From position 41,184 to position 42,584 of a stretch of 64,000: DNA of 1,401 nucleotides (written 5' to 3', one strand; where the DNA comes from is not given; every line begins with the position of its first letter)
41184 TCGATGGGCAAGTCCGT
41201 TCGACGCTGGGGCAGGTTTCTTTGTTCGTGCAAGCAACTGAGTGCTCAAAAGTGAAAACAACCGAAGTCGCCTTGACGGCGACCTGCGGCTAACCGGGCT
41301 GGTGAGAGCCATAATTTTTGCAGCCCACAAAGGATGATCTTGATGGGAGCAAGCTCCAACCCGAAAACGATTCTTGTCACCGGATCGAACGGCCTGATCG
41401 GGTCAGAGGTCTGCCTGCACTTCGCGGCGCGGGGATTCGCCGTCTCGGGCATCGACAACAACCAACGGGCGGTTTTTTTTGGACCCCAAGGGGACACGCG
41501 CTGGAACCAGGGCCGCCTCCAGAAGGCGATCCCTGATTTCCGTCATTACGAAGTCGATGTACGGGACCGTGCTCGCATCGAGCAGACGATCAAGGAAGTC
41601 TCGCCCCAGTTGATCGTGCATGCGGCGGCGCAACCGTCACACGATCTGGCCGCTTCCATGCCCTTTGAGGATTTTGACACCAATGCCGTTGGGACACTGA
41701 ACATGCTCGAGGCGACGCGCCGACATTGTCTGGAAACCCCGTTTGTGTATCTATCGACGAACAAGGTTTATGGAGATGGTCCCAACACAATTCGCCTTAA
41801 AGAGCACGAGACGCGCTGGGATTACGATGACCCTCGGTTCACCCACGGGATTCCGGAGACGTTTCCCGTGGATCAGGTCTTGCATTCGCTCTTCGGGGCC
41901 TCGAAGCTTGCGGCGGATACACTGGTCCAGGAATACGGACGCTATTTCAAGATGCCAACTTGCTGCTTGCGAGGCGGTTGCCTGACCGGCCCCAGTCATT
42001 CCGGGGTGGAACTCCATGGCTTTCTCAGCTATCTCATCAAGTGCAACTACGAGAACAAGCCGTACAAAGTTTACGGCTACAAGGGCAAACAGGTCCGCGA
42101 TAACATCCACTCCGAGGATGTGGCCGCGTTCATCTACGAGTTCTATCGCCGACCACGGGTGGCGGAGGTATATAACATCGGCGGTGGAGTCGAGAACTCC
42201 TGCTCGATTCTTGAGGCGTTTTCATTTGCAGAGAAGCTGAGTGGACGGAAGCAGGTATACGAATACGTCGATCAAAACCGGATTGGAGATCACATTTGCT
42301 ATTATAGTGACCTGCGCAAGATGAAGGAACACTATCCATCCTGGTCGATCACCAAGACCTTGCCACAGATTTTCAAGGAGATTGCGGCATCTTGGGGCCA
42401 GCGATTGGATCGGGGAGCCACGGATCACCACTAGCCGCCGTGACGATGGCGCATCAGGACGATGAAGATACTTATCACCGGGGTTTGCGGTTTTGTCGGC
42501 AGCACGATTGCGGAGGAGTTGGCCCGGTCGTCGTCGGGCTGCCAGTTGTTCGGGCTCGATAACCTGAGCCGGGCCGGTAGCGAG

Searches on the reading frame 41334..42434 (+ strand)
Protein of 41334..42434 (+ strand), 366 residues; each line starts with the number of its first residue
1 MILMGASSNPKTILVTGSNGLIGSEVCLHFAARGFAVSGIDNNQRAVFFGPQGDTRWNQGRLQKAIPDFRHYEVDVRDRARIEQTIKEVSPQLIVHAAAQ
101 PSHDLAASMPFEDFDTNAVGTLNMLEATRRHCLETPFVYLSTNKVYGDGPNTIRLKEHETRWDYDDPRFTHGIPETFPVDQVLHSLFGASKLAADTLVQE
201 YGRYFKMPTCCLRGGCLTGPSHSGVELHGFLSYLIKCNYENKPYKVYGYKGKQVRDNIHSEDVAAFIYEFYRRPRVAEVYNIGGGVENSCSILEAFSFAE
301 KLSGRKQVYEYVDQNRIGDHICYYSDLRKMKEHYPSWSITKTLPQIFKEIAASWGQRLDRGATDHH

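Call 3: search_protein_families(library=pfam, proteins=[window:41334-42434:+], max_evalue=0.01)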
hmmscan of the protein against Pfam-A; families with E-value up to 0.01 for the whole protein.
window:41334-42434:+ (366 aa): 9 families
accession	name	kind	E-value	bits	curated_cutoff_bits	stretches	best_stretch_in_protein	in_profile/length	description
PF01370.27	Epimerase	-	4.5e-40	138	20.9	1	13-283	1-240/240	NAD dependent epimerase/dehydratase family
PF16363.11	GDP_Man_Dehyd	-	2e-27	97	27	1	14-332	1-315/332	GDP-mannose 4,6 dehydratase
PF04321.23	RmlD_sub_bind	-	8.9e-15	54.9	27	1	12-150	2-108/287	RmlD substrate binding domain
PF02719.21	Polysacc_synt_2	-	1.8e-13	50.8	20.2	1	13-145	1-131/293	Polysaccharide biosynthesis protein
PF01073.25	3Beta_HSD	-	3.6e-08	33.2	22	1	14-223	1-187/280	3-beta hydroxysteroid dehydrogenase/isomerase family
PF07993.18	NAD_binding_4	-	6.3e-07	29.2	20.1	1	92-225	90-215/258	Male sterility protein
PF00106.31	adh_short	-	8.5e-05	22.6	26.6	1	11-127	1-118/195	short chain dehydrogenase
PF08659.16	KR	-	0.00058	20.3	22.6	1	12-141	2-136/180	KR domain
PF05368.20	NmrA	-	0.0094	16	27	0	11-38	3-30/298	NmrA-like family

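Call 4: search_protein_families(library=ncbifam, proteins=[window:41334-42434:+], max_evalue=0.01)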
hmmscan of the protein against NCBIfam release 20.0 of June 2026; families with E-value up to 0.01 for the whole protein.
window:41334-42434:+ (366 aa): 30 families (the best 25 are shown)
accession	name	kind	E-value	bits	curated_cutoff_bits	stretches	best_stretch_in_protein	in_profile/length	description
TIGR01181.1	dTDP_gluc_dehyt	equivalog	3.3e-31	108.6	365.1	1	13-343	2-300/321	dTDP-glucose 4,6-dehydratase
TIGR01179.1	galE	equivalog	2.4e-24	85.8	262.3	1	13-358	2-328/332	UDP-glucose 4-epimerase GalE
NF007490.0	PRK10084.1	subfamily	1.3e-23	83.6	649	1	13-334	3-315/361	dTDP-glucose 4,6-dehydratase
NF007582.0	PRK10217.1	equivalog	4.3e-20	72.1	698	1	11-288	2-257/355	dTDP-glucose 4,6-dehydratase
NF007956.0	PRK10675.1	subfamily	6.5e-19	68.2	394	1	13-357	3-331/338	UDP-glucose 4-epimerase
TIGR02622.1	CDP_4_6_dhtase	equivalog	3.2e-18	66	278.45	1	11-159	5-146/352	CDP-glucose 4,6-dehydratase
TIGR04180.1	EDH_00030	hypoth_equivalog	7.9e-15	54.7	475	1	13-225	1-183/297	NAD-dependent 4,6-dehydratase LegB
TIGR01214.1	rmlD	equivalog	8.2e-12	44.8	224.05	1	12-153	1-110/285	dTDP-4-dehydrorhamnose reductase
TIGR02197.1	heptose_epim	equivalog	1.2e-10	41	274.6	2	13-160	1-132/316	ADP-glyceromanno-heptose 6-epimerase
TIGR03589.1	PseB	equivalog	5.8e-10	38.6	407.75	1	9-145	3-128/324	UDP-N-acetylglucosamine 4,6-dehydratase (inverting)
NF041015.1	UDPsulfquin_syn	equivalog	6.5e-09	35.2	575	1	12-149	2-151/384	UDP-sulfoquinovose synthase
TIGR01472.1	gmd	equivalog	3.1e-07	29.9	415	1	12-149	2-138/342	GDP-mannose 4,6-dehydratase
NF011728.1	PRK15181.1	equivalog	2.3e-06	26.9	760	1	9-158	14-157/348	Vi polysaccharide biosynthesis UDP-N-acetylglucosaminuronic acid C-4 epimerase TviC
NF006074.0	PRK08220.1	equivalog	2.5e-06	27.3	312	1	10-129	8-118/251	2,3-dihydro-2,3-dihydroxybenzoate dehydrogenase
NF043036.1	ErythonDh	equivalog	9.3e-06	25.1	325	1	13-148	3-131/321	D-erythronate dehydrogenase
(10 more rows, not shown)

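Call 10: search_solved_structures(query=window:41334-42434:+, max_evalue=1e-10)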
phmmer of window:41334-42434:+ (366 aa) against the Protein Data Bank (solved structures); distinct sequences matched with E-value up to 1e-10: 35.
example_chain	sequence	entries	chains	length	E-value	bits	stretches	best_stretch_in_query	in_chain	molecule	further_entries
9rl0_E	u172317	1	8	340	1.4e-41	146.3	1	14-332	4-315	CDP-tyvelose 2-epimerase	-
1orr_A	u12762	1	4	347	2.3e-30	109.4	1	13-330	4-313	CDP-tyvelose-2-epimerase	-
6bi4_A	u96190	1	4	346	7.2e-22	81.4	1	7-350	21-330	dTDP-glucose 4,6-dehydratase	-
1g1a_A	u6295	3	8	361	5.5e-18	68.6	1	13-289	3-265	DTDP-D-GLUCOSE 4,6-DEHYDRATASE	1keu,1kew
5gy7_A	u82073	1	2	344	5.7e-18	68.6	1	13-366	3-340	UDP-glucose 4-epimerase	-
8du1_A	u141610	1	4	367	3.8e-17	65.8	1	10-287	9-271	dTDP-glucose 4,6-dehydratase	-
1kvs_A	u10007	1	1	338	8.7e-17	64.7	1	13-361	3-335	UDP-GALACTOSE 4-EPIMERASE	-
1kep_A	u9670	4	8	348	1.4e-16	64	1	11-334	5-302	dTDP-D-glucose 4,6-dehydratase | DTDP-GLUCOSE 4,6-DEHYDRATASE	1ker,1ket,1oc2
1lrj_A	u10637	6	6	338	3.1e-16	62.9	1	13-361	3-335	UDP-glucose 4-epimerase | UDP-GALACTOSE 4-EPIMERASE | UDP-GALACTOSE-4-EPIMERASE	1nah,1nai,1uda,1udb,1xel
1kvq_A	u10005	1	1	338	4.3e-16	62.4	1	13-361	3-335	UDP-GALACTOSE 4-EPIMERASE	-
1kvt_A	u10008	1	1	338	4.3e-16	62.4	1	13-361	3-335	UDP-GALACTOSE 4-EPIMERASE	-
1udc_A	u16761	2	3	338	5.8e-16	62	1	13-361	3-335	UDP-GALACTOSE-4-EPIMERASE | UDP-GALACTOSE 4-EPIMERASE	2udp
1a9z_A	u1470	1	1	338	7.2e-16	61.7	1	13-361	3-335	UDP-GALACTOSE 4-EPIMERASE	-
2p5u_A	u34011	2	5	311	7.8e-16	61.5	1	13-264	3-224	UDP-glucose 4-epimerase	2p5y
1kvr_A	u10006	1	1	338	8.1e-16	61.5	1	13-361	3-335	UDP-GALACTOSE 4-EPIMERASE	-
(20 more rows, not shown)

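Call 24: search_solved_structures(query=window:41334-42434:+, max_evalue=1e-25, show_alignments=2)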
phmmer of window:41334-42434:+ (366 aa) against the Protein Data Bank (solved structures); distinct sequences matched with E-value up to 1e-25: 2.
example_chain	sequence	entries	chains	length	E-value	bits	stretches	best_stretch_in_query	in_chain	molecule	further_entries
9rl0_E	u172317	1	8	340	1.4e-41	146.3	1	14-332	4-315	CDP-tyvelose 2-epimerase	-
1orr_A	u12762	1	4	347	2.3e-30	109.4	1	13-330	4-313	CDP-tyvelose-2-epimerase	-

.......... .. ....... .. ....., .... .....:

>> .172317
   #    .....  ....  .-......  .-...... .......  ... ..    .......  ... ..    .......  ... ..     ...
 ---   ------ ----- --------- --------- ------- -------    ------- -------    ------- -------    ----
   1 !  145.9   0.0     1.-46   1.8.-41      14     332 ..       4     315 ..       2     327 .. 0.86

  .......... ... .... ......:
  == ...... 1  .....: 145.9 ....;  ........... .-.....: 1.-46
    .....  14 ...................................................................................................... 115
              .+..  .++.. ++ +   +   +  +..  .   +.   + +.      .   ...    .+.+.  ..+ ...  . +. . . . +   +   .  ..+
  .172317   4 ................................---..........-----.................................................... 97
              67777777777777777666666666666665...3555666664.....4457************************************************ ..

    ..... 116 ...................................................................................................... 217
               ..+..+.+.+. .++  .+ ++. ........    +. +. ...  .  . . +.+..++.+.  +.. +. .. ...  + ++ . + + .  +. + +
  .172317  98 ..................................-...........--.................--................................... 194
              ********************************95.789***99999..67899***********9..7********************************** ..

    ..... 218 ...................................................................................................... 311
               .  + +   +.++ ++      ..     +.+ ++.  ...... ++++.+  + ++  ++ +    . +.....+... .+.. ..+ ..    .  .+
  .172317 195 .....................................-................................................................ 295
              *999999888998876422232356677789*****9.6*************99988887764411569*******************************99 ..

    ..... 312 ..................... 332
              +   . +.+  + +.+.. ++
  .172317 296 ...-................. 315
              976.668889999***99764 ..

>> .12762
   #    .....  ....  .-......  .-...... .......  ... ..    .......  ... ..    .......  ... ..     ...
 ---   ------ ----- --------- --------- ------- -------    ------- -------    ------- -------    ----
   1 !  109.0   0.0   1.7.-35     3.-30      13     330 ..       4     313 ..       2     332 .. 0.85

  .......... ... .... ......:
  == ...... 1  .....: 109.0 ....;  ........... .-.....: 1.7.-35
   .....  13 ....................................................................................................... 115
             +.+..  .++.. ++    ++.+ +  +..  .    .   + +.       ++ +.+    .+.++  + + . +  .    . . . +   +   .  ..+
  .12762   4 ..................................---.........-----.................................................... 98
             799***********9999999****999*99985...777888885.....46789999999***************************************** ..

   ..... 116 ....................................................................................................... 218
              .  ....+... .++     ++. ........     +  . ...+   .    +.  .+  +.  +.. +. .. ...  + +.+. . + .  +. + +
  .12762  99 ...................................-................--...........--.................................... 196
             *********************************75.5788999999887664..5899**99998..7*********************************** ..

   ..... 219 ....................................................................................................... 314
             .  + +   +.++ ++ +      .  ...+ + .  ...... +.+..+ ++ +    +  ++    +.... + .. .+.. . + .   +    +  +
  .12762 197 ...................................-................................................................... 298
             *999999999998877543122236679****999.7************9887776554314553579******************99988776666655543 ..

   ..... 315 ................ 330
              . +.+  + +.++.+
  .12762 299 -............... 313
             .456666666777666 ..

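Call 57: search_protein_representatives(protein=window:41334-42434:+)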
Query: 366 residues. Proteins with E-value up to 0.001 (for the whole library): 18330; up to 1e-10: 3730; up to 1e-30: 813. The best 150 are listed.
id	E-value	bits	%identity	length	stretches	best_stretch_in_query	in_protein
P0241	1.9e-138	478.2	61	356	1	12-359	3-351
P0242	3.1e-128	444.6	57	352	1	13-351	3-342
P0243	4.7e-122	424.3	67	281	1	85-358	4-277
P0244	5.9e-120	417.4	56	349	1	9-352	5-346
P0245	1.3e-118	412.9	53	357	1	11-352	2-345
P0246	1.1e-117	409.9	54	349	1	11-352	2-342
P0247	2.0e-117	409.1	53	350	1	13-353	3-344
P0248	3.2e-113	395.2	52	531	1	13-355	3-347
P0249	3.0e-111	388.7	53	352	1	9-350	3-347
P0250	2.4e-109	382.5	68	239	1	125-358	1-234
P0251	6.0e-108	377.8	69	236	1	11-239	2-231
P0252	1.4e-105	370.1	51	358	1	13-351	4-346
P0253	2.1e-105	369.5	51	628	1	11-354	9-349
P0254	1.5e-103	363.4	50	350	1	10-352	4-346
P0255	3.0e-103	362.4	50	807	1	11-348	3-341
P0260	7.5e-98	344.6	48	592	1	13-354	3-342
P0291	1.4e-85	304.3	45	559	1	13-356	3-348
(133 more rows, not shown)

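Call 70: search_protein_families(library=pfam, proteins=[P0248, P0253, P0255, P0260, P0291], max_evalue=0.001)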
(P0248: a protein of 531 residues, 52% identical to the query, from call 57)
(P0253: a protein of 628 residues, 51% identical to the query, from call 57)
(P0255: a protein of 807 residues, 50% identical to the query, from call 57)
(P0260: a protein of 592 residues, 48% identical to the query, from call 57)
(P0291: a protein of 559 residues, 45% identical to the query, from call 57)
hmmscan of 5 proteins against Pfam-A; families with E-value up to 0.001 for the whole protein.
P0248 (531 aa): 13 families
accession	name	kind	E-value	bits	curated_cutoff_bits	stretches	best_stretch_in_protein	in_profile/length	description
PF01370.27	Epimerase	-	9.9e-36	123.8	20.9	1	3-275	1-240/240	NAD dependent epimerase/dehydratase family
PF16363.11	GDP_Man_Dehyd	-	1.6e-26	94.1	27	1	4-288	1-261/332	GDP-mannose 4,6 dehydratase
PF13489.12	Methyltransf_23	-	9.5e-15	55.1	27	1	377-496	23-124/164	Methyltransferase domain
PF04321.23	RmlD_sub_bind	-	5.8e-11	42.4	27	1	1-144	1-111/287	RmlD substrate binding domain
PF07993.18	NAD_binding_4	-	5.8e-10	39.2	20.1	1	81-229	87-229/258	Male sterility protein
PF13649.12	Methyltransf_25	-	6e-10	40.1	27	1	380-469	1-97/97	Methyltransferase domain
PF08241.18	Methyltransf_11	-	1.3e-08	35.8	21.2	1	381-472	1-94/95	Methyltransferase domain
PF08242.18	Methyltransf_12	-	4.6e-08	34.1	30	1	381-471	1-98/98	Methyltransferase domain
PF02719.21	Polysacc_synt_2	-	2.5e-05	24.1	20.2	1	3-137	1-131/293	Polysaccharide biosynthesis protein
PF02353.26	CMAS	-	4e-05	23.5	27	1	379-472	65-163/273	Mycolic acid cyclopropane synthetase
PF01073.25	3Beta_HSD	-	8.2e-05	22.2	22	1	4-149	1-131/280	3-beta hydroxysteroid dehydrogenase/isomerase family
PF13847.12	Methyltransf_31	-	0.00013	22.1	27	1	379-487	6-128/145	Methyltransferase domain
PF05219.18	DREV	-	0.00045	19.9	26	1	378-445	96-160/265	DREV methyltransferase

P0253 (628 aa): 6 families
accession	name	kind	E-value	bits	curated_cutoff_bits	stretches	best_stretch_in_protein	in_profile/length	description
PF01370.27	Epimerase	-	7.3e-39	134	20.9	1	12-277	2-240/240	NAD dependent epimerase/dehydratase family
PF16363.11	GDP_Man_Dehyd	-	3.5e-29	102.7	27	1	12-327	1-315/332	GDP-mannose 4,6 dehydratase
PF01531.22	Glyco_transf_11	-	6.8e-16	58.8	23.9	1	444-605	113-279/298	Glycosyl transferase family 11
PF07993.18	NAD_binding_4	-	1.3e-11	44.5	20.1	1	85-235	85-232/258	Male sterility protein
PF04321.23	RmlD_sub_bind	-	1.3e-10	41.2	27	1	11-147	3-108/287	RmlD substrate binding domain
PF02719.21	Polysacc_synt_2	-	7.5e-07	29.1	20.2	1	12-143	2-131/293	Polysaccharide biosynthesis protein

P0255 (807 aa): 10 families
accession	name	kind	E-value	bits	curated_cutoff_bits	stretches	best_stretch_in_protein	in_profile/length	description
PF01370.27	Epimerase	-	9.2e-38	130.4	20.9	1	5-276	1-240/240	NAD dependent epimerase/dehydratase family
PF16363.11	GDP_Man_Dehyd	-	4.5e-29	102.4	27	1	6-341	1-330/332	GDP-mannose 4,6 dehydratase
PF00535.33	Glycos_transf_2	-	1.6e-20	74.1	23.3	1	579-706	1-129/168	Glycosyl transferase family 2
PF04321.23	RmlD_sub_bind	-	5.3e-12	45.8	27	1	4-139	2-106/287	RmlD substrate binding domain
PF02719.21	Polysacc_synt_2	-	1.2e-08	34.9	20.2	1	5-137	1-131/293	Polysaccharide biosynthesis protein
PF07993.18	NAD_binding_4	-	7.5e-08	32.3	20.1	1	82-240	88-239/258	Male sterility protein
PF13847.12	Methyltransf_31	-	3.3e-07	30.5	27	0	434-498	65-120/145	Methyltransferase domain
PF13489.12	Methyltransf_23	-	3.6e-06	27.2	27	1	378-527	15-164/164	Methyltransferase domain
PF10111.15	Glyco_tranf_2_2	-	3.4e-05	23.9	27.3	1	579-698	1-124/276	Glycosyltransferase like family 2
PF08242.18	Methyltransf_12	-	0.00043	21.4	30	0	391-477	1-98/98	Methyltransferase domain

P0260 (592 aa): 7 families
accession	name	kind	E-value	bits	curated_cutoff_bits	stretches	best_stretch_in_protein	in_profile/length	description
PF03808.19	Glyco_tran_WecG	-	1.6e-54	184.7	27.4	1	401-570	1-168/168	Glycosyl transferase WecG/TagA/CpsF family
PF01370.27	Epimerase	-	7.8e-38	130.7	20.9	1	3-271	1-240/240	NAD dependent epimerase/dehydratase family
PF16363.11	GDP_Man_Dehyd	-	4.4e-29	102.4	27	1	5-336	2-330/332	GDP-mannose 4,6 dehydratase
PF04321.23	RmlD_sub_bind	-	1.6e-14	54.1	27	1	1-261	1-200/287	RmlD substrate binding domain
PF07993.18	NAD_binding_4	-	4.5e-11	42.8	20.1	1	76-250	86-254/258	Male sterility protein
PF01073.25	3Beta_HSD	-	5.9e-10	39.1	22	1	5-140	2-126/280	3-beta hydroxysteroid dehydrogenase/isomerase family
PF02719.21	Polysacc_synt_2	-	4.8e-08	33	20.2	1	3-133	1-131/293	Polysaccharide biosynthesis protein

P0291 (559 aa): 7 families
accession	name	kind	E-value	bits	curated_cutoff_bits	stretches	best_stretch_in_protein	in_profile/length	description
PF01370.27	Epimerase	-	8.8e-37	127.2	20.9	1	3-273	1-240/240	NAD dependent epimerase/dehydratase family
PF16363.11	GDP_Man_Dehyd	-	1.5e-21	77.7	27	1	4-300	1-273/332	GDP-mannose 4,6 dehydratase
PF04321.23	RmlD_sub_bind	-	6.9e-15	55.3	27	1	1-265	1-201/287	RmlD substrate binding domain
PF07993.18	NAD_binding_4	-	1e-09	38.4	20.1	1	84-237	88-239/258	Male sterility protein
PF05050.19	Methyltransf_21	-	3.7e-09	37.4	22.7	1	369-527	1-166/173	Methyltransferase FkbM domain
PF01073.25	3Beta_HSD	-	5.4e-05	22.8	22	1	5-176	2-157/280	3-beta hydroxysteroid dehydrogenase/isomerase family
PF00891.24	Methyltransf_2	-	0.00015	21.6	22.3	1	352-394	51-93/210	O-methyltransferase domain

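Call 75: find_homologous_proteins(query=window:41334-42434:+, max_evalue=1e-20)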
Query window:41334-42434:+ (366 aa): 8000 proteins with E <= 1e-20 among 8000 candidates; the best 120 are listed.
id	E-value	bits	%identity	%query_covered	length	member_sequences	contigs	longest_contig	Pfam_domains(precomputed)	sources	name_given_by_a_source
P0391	4.4e-239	811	94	99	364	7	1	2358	PF04321.24,PF16363.12,PF02719.22,PF01073.26,PF07993.19,PF01370.28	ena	-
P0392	6.6e-225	764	89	99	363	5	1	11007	PF04321.24,PF16363.12,PF02719.22,PF01073.26,PF07993.19,PF00106.32,PF01370.28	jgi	jgi:CDP-paratose 2-epimerase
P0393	3.8e-219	745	87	100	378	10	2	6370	PF04321.24,PF16363.12,PF02719.22,PF01073.26,PF07993.19,PF01370.28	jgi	jgi:CDP-paratose 2-epimerase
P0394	1.9e-218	743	88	99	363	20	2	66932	PF04321.24,PF16363.12,PF02719.22,PF01073.26,PF07993.19,PF01370.28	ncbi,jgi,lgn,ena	ncbi:MAG: NAD-dependent epimerase/dehydratase family protein [Verrucomicrobiia bacterium]|jgi:CDP-pa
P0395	7.1e-217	738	87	99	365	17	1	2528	PF04321.24,PF16363.12,PF02719.22,PF01073.26,PF07993.19,PF01370.28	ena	-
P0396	1.3e-214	731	85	99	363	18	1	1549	PF04321.24,PF16363.12,PF02719.22,PF01073.26,PF01370.28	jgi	jgi:CDP-paratose 2-epimerase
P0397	5.8e-213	725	84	98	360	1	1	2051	PF04321.24,PF16363.12,PF02719.22,PF01073.26,PF07993.19,PF01370.28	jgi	jgi:CDP-paratose 2-epimerase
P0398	6.4e-212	722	82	100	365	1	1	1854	PF04321.24,PF16363.12,PF02719.22,PF01073.26,PF07993.19,PF00106.32,PF01370.28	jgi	jgi:CDP-paratose 2-epimerase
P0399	4.1e-189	647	76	97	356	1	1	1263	PF04321.24,PF16363.12,PF02719.22,PF01073.26,PF07993.19,PF01370.28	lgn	-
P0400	2.6e-187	641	76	95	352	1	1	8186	PF04321.24,PF16363.12,PF02719.22,PF01073.26,PF07993.19,PF01370.28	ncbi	-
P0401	6.8e-187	639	76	95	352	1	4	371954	PF04321.24,PF16363.12,PF02719.22,PF01073.26,PF07993.19,PF01370.28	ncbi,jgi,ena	-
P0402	3.9e-186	637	76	96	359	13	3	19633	PF04321.24,PF16363.12,PF02719.22,PF07993.19,PF01370.28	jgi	jgi:CDP-paratose 2-epimerase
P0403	8.2e-186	636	76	95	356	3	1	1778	PF04321.24,PF16363.12,PF02719.22,PF01073.26,PF07993.19,PF01370.28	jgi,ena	-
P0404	5.7e-185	633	74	95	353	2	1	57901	PF04321.24,PF16363.12,PF02719.22,PF01073.26,PF07993.19,PF01370.28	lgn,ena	-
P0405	1.2e-184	632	76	95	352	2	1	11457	PF04321.24,PF16363.12,PF02719.22,PF01073.26,PF07993.19,PF01370.28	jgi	jgi:CDP-paratose 2-epimerase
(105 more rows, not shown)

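Call 77: list_cluster_members(proteins=[P0001, P0121, window:41334-42434:+, window:42462-43532:+])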
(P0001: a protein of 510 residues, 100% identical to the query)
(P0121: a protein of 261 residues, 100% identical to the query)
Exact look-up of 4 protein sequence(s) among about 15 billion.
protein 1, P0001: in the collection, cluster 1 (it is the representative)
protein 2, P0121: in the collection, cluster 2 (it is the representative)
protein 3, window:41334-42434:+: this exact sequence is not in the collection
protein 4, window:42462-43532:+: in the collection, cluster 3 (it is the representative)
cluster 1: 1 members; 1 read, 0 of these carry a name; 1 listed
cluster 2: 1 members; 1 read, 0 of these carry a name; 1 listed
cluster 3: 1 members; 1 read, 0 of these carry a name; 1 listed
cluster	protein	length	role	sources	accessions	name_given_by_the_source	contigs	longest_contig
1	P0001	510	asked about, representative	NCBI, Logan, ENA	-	-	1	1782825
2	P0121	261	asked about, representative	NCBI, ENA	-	-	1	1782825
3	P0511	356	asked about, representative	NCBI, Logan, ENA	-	-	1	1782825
